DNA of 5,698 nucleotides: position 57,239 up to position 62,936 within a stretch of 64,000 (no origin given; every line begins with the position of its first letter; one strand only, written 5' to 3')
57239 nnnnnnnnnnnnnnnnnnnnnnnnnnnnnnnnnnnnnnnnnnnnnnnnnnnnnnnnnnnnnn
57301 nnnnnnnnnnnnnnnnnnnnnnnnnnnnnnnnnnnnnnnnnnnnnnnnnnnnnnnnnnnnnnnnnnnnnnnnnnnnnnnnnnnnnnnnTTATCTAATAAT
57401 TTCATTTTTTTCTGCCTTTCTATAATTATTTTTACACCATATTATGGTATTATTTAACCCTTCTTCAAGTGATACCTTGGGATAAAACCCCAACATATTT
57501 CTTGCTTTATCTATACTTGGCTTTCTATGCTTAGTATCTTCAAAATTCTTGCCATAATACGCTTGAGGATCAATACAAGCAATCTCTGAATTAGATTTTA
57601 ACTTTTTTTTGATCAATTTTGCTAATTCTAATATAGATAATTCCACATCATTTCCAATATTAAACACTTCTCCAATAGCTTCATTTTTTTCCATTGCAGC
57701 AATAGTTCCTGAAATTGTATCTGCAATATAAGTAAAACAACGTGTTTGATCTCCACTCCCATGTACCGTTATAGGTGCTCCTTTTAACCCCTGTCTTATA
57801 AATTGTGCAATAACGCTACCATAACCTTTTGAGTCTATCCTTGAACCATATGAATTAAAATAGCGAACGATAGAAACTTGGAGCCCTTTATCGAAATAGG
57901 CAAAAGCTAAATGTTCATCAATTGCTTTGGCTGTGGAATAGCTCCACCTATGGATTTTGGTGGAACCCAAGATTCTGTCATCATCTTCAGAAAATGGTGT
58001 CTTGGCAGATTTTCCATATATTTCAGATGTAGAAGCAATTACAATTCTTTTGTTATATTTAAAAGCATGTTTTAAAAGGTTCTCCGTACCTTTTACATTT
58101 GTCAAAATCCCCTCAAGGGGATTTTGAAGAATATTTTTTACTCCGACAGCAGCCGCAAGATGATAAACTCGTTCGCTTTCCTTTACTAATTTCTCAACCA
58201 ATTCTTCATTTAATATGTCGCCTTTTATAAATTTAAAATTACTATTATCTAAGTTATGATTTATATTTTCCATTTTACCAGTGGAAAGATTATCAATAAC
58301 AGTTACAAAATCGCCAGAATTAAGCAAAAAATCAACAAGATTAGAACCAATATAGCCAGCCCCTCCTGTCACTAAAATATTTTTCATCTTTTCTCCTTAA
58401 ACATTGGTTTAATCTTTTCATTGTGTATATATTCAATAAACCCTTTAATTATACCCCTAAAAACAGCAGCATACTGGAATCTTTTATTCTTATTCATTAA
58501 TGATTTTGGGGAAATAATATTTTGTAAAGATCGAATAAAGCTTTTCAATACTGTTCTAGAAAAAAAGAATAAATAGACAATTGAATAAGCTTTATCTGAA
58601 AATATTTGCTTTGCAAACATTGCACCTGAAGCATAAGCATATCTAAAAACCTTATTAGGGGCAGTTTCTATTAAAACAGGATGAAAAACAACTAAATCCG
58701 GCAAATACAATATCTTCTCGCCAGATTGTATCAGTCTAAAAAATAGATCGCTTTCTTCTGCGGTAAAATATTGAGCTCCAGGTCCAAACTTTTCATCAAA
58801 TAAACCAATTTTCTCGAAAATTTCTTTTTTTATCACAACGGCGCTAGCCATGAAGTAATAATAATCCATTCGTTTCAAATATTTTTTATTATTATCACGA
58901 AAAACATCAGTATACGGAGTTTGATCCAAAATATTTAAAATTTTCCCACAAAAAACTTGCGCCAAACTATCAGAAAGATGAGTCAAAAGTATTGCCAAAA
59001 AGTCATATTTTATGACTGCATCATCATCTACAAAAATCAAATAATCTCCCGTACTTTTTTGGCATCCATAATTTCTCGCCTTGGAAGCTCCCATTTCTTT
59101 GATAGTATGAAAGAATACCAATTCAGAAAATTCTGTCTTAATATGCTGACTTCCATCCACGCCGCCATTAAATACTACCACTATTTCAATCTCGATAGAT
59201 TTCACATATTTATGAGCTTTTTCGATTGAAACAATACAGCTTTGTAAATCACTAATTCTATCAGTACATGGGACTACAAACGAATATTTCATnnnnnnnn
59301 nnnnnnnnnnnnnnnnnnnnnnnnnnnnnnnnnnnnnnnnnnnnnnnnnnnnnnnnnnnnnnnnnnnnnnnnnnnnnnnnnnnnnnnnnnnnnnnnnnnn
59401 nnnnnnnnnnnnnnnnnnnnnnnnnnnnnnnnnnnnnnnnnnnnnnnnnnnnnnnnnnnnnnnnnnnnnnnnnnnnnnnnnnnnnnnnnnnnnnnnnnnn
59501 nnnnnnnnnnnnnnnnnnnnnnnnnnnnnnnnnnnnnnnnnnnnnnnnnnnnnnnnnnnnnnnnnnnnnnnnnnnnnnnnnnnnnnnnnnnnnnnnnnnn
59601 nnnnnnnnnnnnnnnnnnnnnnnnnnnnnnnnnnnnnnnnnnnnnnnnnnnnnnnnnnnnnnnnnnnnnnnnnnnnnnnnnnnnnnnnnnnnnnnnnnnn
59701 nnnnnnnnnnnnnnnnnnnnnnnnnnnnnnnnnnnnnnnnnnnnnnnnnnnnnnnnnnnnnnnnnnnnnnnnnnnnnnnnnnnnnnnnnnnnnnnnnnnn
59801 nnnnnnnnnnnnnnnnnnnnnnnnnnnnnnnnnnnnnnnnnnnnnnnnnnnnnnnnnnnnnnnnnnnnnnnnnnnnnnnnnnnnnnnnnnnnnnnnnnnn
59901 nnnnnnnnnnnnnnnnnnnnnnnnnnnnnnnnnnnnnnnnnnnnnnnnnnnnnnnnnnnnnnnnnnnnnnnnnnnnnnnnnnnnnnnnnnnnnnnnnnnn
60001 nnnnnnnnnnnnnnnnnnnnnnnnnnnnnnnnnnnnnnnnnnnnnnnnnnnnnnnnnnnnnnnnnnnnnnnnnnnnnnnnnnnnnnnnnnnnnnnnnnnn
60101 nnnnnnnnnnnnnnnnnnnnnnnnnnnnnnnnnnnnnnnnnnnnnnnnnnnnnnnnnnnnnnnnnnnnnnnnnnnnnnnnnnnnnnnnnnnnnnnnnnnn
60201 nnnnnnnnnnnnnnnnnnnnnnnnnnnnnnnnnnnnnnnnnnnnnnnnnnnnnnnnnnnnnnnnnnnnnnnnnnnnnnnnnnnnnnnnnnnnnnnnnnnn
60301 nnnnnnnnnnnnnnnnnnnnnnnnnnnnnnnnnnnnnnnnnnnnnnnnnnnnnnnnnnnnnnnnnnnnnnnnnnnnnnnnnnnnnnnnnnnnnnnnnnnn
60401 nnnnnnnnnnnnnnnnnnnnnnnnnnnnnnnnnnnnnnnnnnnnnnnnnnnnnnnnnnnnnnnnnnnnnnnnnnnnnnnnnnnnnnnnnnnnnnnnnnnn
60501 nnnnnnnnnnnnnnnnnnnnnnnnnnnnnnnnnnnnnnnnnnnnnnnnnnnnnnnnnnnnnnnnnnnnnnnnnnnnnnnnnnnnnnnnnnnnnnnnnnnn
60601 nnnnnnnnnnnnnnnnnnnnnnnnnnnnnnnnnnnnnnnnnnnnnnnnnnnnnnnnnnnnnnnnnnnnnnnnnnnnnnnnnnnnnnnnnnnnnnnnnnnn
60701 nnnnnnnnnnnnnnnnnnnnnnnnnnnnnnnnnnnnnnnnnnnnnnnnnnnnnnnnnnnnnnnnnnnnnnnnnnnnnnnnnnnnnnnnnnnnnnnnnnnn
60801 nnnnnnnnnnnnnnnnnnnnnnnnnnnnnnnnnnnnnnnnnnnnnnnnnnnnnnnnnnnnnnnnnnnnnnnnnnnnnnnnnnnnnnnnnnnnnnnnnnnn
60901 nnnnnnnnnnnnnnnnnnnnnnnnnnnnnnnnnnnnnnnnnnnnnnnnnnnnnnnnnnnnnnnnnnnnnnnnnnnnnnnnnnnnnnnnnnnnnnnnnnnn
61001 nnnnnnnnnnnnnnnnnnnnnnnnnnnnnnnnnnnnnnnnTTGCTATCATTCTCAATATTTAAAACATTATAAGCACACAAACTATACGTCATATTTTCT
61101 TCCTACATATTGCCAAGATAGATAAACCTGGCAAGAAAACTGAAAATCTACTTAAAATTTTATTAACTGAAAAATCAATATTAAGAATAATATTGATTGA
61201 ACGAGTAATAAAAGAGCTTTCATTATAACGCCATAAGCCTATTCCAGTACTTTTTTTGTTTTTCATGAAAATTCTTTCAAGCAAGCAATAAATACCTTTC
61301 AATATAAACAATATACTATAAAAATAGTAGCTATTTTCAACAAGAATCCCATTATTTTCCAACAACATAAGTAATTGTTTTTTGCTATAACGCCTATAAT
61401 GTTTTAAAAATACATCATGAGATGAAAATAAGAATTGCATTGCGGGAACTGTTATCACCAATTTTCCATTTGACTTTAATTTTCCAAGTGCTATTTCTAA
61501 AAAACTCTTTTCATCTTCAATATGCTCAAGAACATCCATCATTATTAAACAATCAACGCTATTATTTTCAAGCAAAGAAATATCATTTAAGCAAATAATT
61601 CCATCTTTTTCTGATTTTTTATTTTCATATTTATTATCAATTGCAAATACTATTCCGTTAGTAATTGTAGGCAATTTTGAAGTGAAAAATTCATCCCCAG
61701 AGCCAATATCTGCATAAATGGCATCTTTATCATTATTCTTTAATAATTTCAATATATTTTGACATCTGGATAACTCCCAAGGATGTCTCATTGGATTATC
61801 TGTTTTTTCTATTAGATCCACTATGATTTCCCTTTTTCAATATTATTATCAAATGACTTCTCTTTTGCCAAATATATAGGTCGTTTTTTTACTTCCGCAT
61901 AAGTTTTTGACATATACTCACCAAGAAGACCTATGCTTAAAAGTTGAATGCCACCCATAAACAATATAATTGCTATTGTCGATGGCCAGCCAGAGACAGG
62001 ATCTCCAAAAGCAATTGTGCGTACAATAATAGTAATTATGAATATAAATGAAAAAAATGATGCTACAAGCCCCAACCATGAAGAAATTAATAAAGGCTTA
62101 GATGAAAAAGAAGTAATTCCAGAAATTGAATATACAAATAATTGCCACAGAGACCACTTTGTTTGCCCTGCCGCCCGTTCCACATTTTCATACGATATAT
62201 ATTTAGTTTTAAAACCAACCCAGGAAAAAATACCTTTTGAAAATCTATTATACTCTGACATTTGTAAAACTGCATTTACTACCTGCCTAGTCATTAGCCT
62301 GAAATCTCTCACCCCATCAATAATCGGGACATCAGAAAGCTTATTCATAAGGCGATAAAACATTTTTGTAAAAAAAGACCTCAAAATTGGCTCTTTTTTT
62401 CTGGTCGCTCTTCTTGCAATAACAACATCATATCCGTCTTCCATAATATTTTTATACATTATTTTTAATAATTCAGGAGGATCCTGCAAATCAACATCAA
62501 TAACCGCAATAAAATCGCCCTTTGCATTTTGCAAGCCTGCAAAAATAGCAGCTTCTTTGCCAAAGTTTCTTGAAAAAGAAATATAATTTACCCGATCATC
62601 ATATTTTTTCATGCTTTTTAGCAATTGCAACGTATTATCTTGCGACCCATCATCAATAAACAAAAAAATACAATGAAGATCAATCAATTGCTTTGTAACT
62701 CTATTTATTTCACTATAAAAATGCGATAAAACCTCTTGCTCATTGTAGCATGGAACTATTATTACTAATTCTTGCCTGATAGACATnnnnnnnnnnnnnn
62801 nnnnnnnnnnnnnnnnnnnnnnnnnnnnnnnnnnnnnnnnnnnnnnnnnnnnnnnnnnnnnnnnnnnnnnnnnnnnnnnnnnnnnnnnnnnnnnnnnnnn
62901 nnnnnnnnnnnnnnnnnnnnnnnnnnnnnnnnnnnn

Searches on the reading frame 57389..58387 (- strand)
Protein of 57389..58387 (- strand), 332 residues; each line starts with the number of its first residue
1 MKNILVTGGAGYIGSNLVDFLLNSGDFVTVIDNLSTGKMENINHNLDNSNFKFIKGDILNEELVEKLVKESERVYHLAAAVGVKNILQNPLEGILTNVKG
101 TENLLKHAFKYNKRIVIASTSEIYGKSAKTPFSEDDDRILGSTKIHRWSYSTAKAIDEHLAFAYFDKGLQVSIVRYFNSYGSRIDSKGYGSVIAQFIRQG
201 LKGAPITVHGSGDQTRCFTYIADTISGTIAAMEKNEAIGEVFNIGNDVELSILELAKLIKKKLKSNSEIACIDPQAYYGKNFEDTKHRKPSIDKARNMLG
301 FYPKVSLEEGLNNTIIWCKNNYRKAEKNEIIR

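Call 7: search_protein_families(library=pfam, proteins=[window:57389-58387:-])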
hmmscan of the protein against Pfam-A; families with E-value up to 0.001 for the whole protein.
window:57389-58387:- (332 aa): 10 families
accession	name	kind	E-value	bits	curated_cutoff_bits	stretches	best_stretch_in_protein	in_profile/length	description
PF16363.11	GDP_Man_Dehyd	-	7.8e-56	190.4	27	1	5-313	1-331/332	GDP-mannose 4,6 dehydratase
PF01370.27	Epimerase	-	7.3e-51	173.3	20.9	1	4-245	1-240/240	NAD dependent epimerase/dehydratase family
PF02719.21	Polysacc_synt_2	-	9.7e-22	77.9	20.2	1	4-262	1-246/293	Polysaccharide biosynthesis protein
PF01073.25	3Beta_HSD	-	1.8e-17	63.7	22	1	5-161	1-157/280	3-beta hydroxysteroid dehydrogenase/isomerase family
PF04321.23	RmlD_sub_bind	-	4e-14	52.8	27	1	3-276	2-245/287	RmlD substrate binding domain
PF07993.18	NAD_binding_4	-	4.9e-12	46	20.1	1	6-176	1-204/258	Male sterility protein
PF05368.20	NmrA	-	2.8e-06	27.6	27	1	2-79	3-78/298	NmrA-like family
PF13460.12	NAD_binding_10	-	1.7e-05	25.2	27.2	1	8-143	1-120/184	NAD(P)H-binding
PF00106.31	adh_short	-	6.1e-05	23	26.6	1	2-82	1-86/195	short chain dehydrogenase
PF03435.24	Sacchrp_dh_NADP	-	9.9e-05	23.1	25.1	1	9-87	5-85/129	Saccharopine dehydrogenase NADP binding domain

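Call 8: search_protein_families(library=ncbifam, proteins=[window:57389-58387:-])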
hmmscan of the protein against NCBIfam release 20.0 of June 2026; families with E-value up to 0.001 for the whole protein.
window:57389-58387:- (332 aa): 40 families (the best 25 are shown)
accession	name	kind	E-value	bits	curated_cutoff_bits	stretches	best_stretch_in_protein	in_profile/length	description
NF005998.1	PRK08125.1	equivalog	3.5e-51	174.4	777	1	2-315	316-646/649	bifunctional UDP-4-amino-4-deoxy-L-arabinose formyltransferase/UDP-glucuronic acid oxidase ArnA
NF008872.0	PRK11908.1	equivalog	9.6e-49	166.3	294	1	1-323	1-340/349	bifunctional UDP-4-keto-pentose/UDP-xylose synthase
TIGR01181.1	dTDP_gluc_dehyt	equivalog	2.5e-47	161.5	365.1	1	3-323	1-316/321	dTDP-glucose 4,6-dehydratase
TIGR04180.1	EDH_00030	hypoth_equivalog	6.6e-47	160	475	1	4-303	1-294/297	NAD-dependent 4,6-dehydratase LegB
TIGR01179.1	galE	equivalog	2.3e-37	128.6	262.3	1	3-322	1-329/332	UDP-glucose 4-epimerase GalE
TIGR02197.1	heptose_epim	equivalog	1.9e-31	109.4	274.6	1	4-319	1-314/316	ADP-glyceromanno-heptose 6-epimerase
NF011728.1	PRK15181.1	equivalog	2.3e-29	102.5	760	1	2-319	16-338/348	Vi polysaccharide biosynthesis UDP-N-acetylglucosaminuronic acid C-4 epimerase TviC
NF007582.0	PRK10217.1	equivalog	1.1e-25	90.5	698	1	1-321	1-334/355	dTDP-glucose 4,6-dehydratase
NF007490.0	PRK10084.1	subfamily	1.9e-25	89.6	649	1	3-324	2-340/361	dTDP-glucose 4,6-dehydratase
TIGR02622.1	CDP_4_6_dhtase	equivalog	1.9e-22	79.9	278.45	1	2-328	5-340/352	CDP-glucose 4,6-dehydratase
NF007956.0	PRK10675.1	subfamily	2e-21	76.5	394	1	3-260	2-277/338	UDP-glucose 4-epimerase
TIGR03466.1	HpnA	hypoth_equivalog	1.1e-17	63.9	367.65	1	3-253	2-236/327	hopanoid-associated sugar epimerase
TIGR03589.1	PseB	equivalog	8.3e-17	61.1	407.75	1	2-265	5-246/324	UDP-N-acetylglucosamine 4,6-dehydratase (inverting)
NF008360.0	PRK11150.1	equivalog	1.8e-16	60.3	452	1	4-272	2-262/310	ADP-glyceromanno-heptose 6-epimerase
NF043036.1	ErythonDh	equivalog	1.4e-15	57.3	325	1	3-169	2-168/321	D-erythronate dehydrogenase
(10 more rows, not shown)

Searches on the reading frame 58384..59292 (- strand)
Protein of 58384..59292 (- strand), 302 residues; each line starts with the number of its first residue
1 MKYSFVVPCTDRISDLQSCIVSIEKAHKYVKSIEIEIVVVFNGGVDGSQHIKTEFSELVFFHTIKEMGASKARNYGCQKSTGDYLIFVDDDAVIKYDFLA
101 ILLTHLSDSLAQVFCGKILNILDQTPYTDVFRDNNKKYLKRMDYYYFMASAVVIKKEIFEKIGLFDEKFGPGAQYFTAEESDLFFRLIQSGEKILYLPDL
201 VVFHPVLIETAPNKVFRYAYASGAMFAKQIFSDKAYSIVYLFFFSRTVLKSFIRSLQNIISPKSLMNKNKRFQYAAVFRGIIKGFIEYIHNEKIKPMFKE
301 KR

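Call 7: search_protein_families(library=pfam, proteins=[window:58384-59292:-])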
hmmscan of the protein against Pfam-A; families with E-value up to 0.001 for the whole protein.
window:58384-59292:- (302 aa): 4 families
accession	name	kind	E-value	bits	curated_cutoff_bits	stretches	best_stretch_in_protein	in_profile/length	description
PF00535.33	Glycos_transf_2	-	1.6e-18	67.6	23.3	1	4-128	1-125/168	Glycosyl transferase family 2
PF10111.15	Glyco_tranf_2_2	-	6.2e-09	36.2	27.3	1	32-196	27-208/276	Glycosyltransferase like family 2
PF13641.12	Glyco_tranf_2_3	-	2.9e-07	31.2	27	1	3-202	3-209/230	Glycosyltransferase like family 2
PF22200.2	ExsA_N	-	0.00075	20.3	27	1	222-297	32-111/136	ExsA N-terminal regulatory domain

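Call 8: search_protein_families(library=ncbifam, proteins=[window:58384-59292:-])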
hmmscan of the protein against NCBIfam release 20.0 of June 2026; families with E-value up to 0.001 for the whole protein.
window:58384-59292:- (302 aa): 11 families
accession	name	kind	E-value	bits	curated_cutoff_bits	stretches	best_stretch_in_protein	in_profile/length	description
TIGR03965.1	mycofact_glyco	equivalog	1.7e-19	70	280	1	4-224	77-300/467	mycofactocin biosynthesis glycosyltransferase MftF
NF041875.1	EPS_EpsD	equivalog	1.8e-18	67.1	370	1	4-246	2-249/325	exopolysaccharide biosynthesis glycosyltransferase EpsD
NF041394.1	GtaseAglG_Halo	equivalog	8.2e-15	54.9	440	2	4-117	4-118/304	glucosyl-dolichyl phosphate glucuronosyltransferase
NF038299.1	EPS_HpsN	equivalog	2.8e-11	42.9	425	1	4-106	4-106/317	hormogonium polysaccharide biosynthesis glycosyltransferase HpsN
NF007482.0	PRK10073.1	equivalog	1.2e-10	40.9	423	1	2-104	7-108/334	glycosyltransferase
TIGR03111.1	glyc2_xrt_Gpos1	hypoth_equivalog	9.5e-10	37.8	363.95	1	5-150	53-198/439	TIGR03111 family XrtG-associated glycosyltransferase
TIGR01556.1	rhamnosyltran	subfamily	1.4e-07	31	200.55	1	30-169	17-170/281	rhamnosyltransferase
TIGR03937.1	PgaC_IcaA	equivalog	3.2e-07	29.6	422.3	1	3-109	47-153/407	poly-beta-1,6-N-acetyl-D-glucosamine synthase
NF038302.1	EPS_HpsE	equivalog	2.4e-06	26.8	300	1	27-130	26-136/307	hormogonium polysaccharide biosynthesis glycosyltransferase HpsE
TIGR04283.1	glyco_like_mftF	equivalog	5.3e-06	26.2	182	1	4-168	2-156/221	TIGR04283 family arsenosugar biosynthesis glycosyltransferase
TIGR04242.1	nodulat_NodC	equivalog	0.00043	19.3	550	1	6-111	53-161/395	chitooligosaccharide synthase NodC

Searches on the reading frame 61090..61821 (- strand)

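Call 17: search_protein_families(library=pfam, proteins=[window:61090-61821:-], max_evalue=0.00001)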
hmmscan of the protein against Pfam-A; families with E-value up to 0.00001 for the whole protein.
window:61090-61821:- (243 aa): 2 families
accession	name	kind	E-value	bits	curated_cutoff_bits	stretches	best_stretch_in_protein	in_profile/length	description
PF13489.12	Methyltransf_23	-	6.1e-07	29.7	27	1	20-158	10-158/164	Methyltransferase domain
PF08241.18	Methyltransf_11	-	2.9e-06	28.3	21.2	1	38-123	2-95/95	Methyltransferase domain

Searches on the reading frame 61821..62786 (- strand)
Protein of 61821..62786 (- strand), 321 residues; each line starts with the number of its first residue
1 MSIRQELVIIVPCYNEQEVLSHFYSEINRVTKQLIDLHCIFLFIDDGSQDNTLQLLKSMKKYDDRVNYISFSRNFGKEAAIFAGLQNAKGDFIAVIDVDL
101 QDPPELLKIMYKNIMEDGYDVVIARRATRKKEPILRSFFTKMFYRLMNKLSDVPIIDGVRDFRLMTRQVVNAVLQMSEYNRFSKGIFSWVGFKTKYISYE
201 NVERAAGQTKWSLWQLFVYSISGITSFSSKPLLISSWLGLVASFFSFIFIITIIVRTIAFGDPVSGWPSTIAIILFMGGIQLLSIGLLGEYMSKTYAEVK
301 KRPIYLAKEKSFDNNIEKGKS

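Call 17: search_protein_families(library=pfam, proteins=[window:61821-62786:-], max_evalue=0.00001)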
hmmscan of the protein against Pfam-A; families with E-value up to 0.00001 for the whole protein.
window:61821-62786:- (321 aa): 3 families
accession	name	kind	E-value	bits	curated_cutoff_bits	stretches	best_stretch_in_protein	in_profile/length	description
PF00535.33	Glycos_transf_2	-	2.3e-30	106.2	23.3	1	9-172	2-166/168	Glycosyl transferase family 2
PF13641.12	Glyco_tranf_2_3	-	3.4e-07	30.9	27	1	7-122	3-119/230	Glycosyltransferase like family 2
PF10111.15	Glyco_tranf_2_2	-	7.5e-07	29.3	27.3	1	9-110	2-102/276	Glycosyltransferase like family 2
